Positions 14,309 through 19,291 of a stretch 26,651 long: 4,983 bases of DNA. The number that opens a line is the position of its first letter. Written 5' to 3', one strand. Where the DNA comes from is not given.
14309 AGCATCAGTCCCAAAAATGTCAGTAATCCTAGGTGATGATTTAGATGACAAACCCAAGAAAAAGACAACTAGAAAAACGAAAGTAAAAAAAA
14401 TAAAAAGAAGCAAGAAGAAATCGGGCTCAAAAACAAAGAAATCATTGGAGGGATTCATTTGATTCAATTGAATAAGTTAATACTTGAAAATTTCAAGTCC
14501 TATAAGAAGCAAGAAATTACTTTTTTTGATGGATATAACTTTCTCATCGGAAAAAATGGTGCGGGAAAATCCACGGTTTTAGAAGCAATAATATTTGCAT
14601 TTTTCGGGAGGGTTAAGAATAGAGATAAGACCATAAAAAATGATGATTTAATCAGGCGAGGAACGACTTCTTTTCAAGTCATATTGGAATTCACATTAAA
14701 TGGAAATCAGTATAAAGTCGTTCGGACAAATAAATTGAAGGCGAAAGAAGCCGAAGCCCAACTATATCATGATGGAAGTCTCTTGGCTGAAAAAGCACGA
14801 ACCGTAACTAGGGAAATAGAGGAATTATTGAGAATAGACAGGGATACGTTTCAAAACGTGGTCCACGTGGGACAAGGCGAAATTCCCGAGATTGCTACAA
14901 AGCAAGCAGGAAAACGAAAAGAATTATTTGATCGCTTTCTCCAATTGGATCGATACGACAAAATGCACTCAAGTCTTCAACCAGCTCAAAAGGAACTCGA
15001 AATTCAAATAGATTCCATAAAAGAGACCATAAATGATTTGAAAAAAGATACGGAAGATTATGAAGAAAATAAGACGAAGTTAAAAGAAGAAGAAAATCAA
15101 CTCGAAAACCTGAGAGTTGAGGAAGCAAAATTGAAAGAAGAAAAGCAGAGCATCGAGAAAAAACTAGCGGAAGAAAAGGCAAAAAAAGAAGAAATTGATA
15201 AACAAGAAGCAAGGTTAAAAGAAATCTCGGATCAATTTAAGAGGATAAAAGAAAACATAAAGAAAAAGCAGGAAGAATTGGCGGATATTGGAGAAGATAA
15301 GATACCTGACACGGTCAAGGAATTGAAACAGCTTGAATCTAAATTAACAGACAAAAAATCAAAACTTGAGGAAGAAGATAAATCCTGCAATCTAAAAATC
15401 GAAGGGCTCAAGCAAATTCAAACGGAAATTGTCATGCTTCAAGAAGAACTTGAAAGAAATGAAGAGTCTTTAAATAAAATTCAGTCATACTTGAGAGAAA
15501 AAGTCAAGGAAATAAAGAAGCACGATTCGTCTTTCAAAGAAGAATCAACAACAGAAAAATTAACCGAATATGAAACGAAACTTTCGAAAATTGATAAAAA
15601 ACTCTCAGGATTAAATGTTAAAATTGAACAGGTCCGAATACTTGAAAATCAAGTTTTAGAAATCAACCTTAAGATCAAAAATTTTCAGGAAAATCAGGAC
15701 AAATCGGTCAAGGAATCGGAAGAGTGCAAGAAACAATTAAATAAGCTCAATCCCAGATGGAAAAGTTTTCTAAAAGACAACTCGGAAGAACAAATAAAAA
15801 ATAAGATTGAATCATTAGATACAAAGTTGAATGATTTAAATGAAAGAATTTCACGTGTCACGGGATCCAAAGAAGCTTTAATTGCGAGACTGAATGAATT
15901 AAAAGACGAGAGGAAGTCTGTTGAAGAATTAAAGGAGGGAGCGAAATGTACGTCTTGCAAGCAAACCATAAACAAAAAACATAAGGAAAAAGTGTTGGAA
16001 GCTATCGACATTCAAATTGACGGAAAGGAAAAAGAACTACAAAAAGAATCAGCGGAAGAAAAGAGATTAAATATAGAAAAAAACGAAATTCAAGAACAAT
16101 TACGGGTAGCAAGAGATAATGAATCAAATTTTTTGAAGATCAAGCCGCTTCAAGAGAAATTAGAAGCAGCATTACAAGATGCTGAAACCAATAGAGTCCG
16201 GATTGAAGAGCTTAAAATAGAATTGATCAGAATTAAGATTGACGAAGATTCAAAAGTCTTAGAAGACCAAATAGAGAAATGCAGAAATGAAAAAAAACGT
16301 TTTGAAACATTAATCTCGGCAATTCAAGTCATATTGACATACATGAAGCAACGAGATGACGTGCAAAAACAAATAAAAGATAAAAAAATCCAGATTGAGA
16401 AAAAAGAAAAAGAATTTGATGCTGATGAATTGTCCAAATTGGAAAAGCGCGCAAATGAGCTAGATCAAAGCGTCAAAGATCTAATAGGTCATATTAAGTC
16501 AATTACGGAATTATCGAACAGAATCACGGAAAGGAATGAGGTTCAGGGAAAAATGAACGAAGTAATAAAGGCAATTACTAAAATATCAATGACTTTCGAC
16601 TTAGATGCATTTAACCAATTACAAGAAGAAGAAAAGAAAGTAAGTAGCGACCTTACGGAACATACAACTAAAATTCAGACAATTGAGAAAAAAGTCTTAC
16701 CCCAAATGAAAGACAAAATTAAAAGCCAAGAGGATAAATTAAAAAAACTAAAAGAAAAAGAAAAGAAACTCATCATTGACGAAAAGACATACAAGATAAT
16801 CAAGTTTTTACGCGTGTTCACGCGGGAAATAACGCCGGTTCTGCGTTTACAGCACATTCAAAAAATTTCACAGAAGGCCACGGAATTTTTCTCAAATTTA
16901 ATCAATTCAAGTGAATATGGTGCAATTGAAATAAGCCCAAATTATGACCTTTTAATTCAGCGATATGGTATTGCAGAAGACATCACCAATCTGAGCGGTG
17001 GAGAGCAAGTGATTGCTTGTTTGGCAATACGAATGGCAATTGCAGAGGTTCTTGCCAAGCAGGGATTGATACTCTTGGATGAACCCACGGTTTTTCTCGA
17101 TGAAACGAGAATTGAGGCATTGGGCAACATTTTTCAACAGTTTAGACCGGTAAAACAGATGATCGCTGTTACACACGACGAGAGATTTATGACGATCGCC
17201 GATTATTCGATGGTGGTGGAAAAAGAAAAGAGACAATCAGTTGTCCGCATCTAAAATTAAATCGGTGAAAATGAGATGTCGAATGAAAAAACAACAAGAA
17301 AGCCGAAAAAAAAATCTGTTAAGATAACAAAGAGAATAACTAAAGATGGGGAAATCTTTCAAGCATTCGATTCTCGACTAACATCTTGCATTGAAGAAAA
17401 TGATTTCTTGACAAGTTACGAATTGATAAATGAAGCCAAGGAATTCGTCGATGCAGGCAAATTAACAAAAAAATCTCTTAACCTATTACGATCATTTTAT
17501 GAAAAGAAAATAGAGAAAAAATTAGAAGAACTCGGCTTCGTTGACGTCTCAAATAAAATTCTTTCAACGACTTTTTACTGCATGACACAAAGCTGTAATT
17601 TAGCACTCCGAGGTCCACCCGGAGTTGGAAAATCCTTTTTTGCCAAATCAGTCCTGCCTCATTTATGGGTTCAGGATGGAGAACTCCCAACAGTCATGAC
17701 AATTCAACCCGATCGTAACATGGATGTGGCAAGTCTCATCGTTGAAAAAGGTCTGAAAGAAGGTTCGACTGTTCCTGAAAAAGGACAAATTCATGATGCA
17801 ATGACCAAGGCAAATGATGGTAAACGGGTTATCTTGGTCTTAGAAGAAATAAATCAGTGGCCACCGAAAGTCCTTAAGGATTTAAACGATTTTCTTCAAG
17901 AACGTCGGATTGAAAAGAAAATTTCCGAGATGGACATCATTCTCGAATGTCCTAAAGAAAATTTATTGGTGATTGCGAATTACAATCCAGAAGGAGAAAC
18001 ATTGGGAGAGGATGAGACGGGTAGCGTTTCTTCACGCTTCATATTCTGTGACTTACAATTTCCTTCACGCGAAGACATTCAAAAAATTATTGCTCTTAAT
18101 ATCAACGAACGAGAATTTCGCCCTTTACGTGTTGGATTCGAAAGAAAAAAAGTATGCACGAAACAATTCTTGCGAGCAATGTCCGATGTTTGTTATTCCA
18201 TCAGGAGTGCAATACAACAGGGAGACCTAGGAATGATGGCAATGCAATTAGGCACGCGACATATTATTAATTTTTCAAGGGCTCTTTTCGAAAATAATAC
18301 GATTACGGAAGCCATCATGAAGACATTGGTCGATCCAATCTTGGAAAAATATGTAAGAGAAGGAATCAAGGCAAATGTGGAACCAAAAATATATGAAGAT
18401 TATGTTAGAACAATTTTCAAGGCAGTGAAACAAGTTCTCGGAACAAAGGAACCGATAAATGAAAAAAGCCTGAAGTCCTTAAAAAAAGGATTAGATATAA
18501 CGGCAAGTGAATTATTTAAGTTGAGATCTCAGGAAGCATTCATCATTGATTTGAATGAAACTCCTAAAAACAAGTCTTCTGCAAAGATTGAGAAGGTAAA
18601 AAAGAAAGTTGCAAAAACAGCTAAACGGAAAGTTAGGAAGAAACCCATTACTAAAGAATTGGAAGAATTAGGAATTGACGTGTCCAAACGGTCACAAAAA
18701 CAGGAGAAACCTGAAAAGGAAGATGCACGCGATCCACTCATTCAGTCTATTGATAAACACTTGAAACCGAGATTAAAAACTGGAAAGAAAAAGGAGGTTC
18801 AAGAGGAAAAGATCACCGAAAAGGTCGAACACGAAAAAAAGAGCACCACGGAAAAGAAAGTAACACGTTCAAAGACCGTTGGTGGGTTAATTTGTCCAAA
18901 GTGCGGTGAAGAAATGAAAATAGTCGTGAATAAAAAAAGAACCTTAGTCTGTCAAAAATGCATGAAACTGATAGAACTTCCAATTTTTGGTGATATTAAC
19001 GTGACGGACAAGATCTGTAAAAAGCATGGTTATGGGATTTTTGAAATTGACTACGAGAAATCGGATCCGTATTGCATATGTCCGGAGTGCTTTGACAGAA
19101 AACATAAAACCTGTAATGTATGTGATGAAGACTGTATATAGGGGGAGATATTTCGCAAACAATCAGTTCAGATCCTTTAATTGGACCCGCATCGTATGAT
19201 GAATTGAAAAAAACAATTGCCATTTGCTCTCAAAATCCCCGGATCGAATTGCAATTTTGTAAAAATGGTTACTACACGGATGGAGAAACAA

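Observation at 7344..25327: Candidate new system: CARF-regulated 11-gene DNA end-processing/defence super-operon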

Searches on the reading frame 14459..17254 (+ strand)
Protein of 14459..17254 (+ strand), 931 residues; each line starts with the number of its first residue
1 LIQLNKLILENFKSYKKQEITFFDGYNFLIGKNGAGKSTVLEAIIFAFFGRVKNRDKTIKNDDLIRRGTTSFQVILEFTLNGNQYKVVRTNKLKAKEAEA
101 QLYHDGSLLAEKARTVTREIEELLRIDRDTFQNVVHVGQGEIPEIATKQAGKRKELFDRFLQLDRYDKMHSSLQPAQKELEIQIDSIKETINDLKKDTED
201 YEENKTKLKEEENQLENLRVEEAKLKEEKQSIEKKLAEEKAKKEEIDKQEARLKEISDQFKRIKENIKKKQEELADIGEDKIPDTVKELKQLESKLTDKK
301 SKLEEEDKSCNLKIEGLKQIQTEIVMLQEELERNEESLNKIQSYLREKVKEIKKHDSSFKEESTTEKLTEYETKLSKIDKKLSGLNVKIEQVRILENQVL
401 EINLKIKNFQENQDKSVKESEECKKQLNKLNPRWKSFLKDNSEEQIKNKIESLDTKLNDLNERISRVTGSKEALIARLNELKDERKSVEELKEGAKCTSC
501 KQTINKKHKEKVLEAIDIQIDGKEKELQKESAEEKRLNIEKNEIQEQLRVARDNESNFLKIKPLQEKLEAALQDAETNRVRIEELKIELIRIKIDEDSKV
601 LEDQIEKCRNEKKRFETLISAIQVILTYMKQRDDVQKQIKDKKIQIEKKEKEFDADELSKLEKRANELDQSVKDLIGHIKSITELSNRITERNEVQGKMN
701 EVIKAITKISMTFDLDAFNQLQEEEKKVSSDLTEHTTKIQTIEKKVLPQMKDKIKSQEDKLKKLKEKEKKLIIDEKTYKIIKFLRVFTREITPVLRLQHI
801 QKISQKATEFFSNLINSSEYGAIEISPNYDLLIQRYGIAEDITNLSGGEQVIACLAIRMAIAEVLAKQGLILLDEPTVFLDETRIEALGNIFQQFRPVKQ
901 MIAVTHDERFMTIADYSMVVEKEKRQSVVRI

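Call 3: search_protein_families(library=pfam, proteins=[window:14459-17254:+], max_evalue=0.01)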
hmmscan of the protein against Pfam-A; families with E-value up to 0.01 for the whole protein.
window:14459-17254:+ (931 aa): 8 families
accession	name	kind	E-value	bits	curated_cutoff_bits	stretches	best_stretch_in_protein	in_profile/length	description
PF13476.12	AAA_23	-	5.3e-20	73.4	27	1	6-236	1-200/201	AAA domain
PF02463.25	SMC_N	-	6.4e-12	45.8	40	1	4-74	2-79/220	RecF/RecN/SMC N terminal domain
PF13175.12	AAA_15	-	2.1e-08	34.6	32.1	1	4-413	3-322/374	AAA ATPase domain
PF13304.12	AAA_21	-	1.3e-06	29.2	27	2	27-59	2-36/304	AAA domain, putative AbiEii toxin, Type IV TA system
PF13555.12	AAA_29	-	2.5e-06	27.6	27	1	4-51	1-49/61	P-loop containing region of AAA domain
PF13558.12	SbcC_Walker_B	-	9.7e-05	23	27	1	839-893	27-89/90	SbcC/RAD50-like, Walker B motif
PF23338.1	PTHB1_hp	-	0.00085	20.2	27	1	715-774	11-70/104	PTHB1 hairpin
PF00005.33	ABC_tran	-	0.0047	18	25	1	28-97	15-80/137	ABC transporter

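Call 118: search_protein_families(library=padloc, proteins=[window:14459-17254:+], max_evalue=0.001)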
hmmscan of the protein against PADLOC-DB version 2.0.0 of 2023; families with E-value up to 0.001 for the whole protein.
window:14459-17254:+ (931 aa): 52 families (the best 25 are shown)
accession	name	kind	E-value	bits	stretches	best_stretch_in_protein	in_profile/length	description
PDLC04135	mad3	-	1.8e-27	94.9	1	4-929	2-347/374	mads_3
PDLC03859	LmuB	-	8.3e-26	89.3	2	1-439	2-484/611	-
PDLC02747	PbeC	-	1.8e-23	81.3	2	3-96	2-104/632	PbeC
PDLC00278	PtuA1|PtuA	-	1e-12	46.1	1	3-129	2-125/436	AAA ATPase domain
PDLC03863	LmuB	-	1.4e-11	41.9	1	1-111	2-107/610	-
PDLC00551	JetC2|JetC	-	7.6e-11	38.6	2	316-559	800-1042/1365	DUF3584 domain; MukB-like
PDLC02756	PbeC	-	1.2e-10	39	2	665-883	382-597/643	PbeC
PDLC00271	PtuA1|PtuA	-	1.3e-10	39.4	1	3-125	2-129/421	AAA ATPase domain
PDLC02979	AriA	-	1.4e-10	39.6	1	4-416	3-324/373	-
PDLC00310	PtuA1|PtuA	-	2.1e-10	38.3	1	3-133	2-128/443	AAA ATPase domain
PDLC00519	JetC1|JetC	-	2.4e-10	37.3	1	1-51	1-50/1097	DUF3584 domain; MukB-like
PDLC02668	DndD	-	4.2e-10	37.2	2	630-868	346-583/659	DndD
PDLC00098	GajA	-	7e-10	36.2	1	4-56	3-55/534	AAA ATPase domain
PDLC00277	PtuA1|PtuA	-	8.4e-10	36.4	1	3-206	2-205/423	AAA ATPase domain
PDLC02913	ATPase_I-A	-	2.6e-09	34.7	1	2-90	52-146/508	-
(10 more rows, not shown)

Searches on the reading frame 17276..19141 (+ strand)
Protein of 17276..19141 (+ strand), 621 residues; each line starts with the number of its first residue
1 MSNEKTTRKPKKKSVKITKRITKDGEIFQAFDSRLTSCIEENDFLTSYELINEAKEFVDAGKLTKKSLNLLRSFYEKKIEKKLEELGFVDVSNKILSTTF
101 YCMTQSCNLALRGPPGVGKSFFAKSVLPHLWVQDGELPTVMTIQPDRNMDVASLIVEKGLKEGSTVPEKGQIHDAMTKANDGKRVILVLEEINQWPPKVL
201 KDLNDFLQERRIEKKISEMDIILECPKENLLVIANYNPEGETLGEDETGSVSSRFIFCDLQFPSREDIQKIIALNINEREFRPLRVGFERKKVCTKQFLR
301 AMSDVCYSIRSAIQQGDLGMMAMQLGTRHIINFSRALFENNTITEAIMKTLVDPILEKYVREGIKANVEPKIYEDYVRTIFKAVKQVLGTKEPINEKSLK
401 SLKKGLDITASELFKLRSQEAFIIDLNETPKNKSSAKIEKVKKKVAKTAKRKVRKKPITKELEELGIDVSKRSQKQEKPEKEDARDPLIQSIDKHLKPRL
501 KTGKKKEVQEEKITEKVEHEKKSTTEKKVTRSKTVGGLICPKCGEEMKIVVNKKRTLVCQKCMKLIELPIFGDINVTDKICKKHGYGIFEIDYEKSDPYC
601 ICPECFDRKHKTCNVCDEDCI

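Call 4: search_protein_families(library=pfam, proteins=[window:17276-19141:+], max_evalue=0.01)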
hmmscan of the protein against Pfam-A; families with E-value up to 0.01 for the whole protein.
window:17276-19141:+ (621 aa): 5 families
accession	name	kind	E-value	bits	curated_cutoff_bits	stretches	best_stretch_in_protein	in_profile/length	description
PF07728.20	AAA_5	-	3.4e-10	40.5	22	1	109-242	2-126/139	AAA domain (dynein-related subfamily)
PF00004.35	AAA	-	0.0012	19.7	21.2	1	111-199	3-73/131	ATPase family associated with various cellular activities (AAA)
PF13401.12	AAA_22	-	0.0016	19.2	27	0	109-208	8-109/130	AAA domain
PF00158.32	Sigma54_activat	-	0.0018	18.4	20.2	1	101-214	17-124/168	Sigma-54 interaction domain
PF01078.27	Mg_chelatase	-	0.0028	17.5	20.3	0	108-239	24-161/207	Magnesium chelatase, subunit ChlI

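Call 5: search_protein_families(library=padloc, proteins=[window:17276-19141:+], max_evalue=0.01)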
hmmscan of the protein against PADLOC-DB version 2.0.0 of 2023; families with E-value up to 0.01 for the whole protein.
window:17276-19141:+ (621 aa): 0 families

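Call 6: search_protein_families(library=ncbifam, proteins=[window:17276-19141:+], max_evalue=0.01)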
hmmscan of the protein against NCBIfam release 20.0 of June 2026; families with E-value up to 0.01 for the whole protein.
window:17276-19141:+ (621 aa): 1 family
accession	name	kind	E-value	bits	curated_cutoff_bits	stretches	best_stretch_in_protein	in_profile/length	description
NF047723.1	TransFacS4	equivalog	0.0023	18.4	120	1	505-563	26-87/90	transcription factor S4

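Call 60: search_solved_structures(query=window:17276-19141:+, max_evalue=0.01)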
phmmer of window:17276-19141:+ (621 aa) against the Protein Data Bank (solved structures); distinct sequences matched with E-value up to 0.01: 0.

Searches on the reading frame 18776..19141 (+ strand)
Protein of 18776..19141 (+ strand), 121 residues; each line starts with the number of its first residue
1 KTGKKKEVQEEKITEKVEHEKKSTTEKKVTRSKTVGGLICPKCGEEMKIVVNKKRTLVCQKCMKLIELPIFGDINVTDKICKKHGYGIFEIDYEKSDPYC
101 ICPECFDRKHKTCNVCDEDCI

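Call 112: search_protein_families(library=pfam, proteins=[window:18776-19141:+], max_evalue=0.01)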
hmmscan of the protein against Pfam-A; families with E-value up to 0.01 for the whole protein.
window:18776-19141:+ (121 aa): 1 family
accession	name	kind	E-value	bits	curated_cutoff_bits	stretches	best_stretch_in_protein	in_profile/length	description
PF08271.17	Zn_Ribbon_TF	-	0.0047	16.9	29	1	39-62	2-25/43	TFIIB zinc-binding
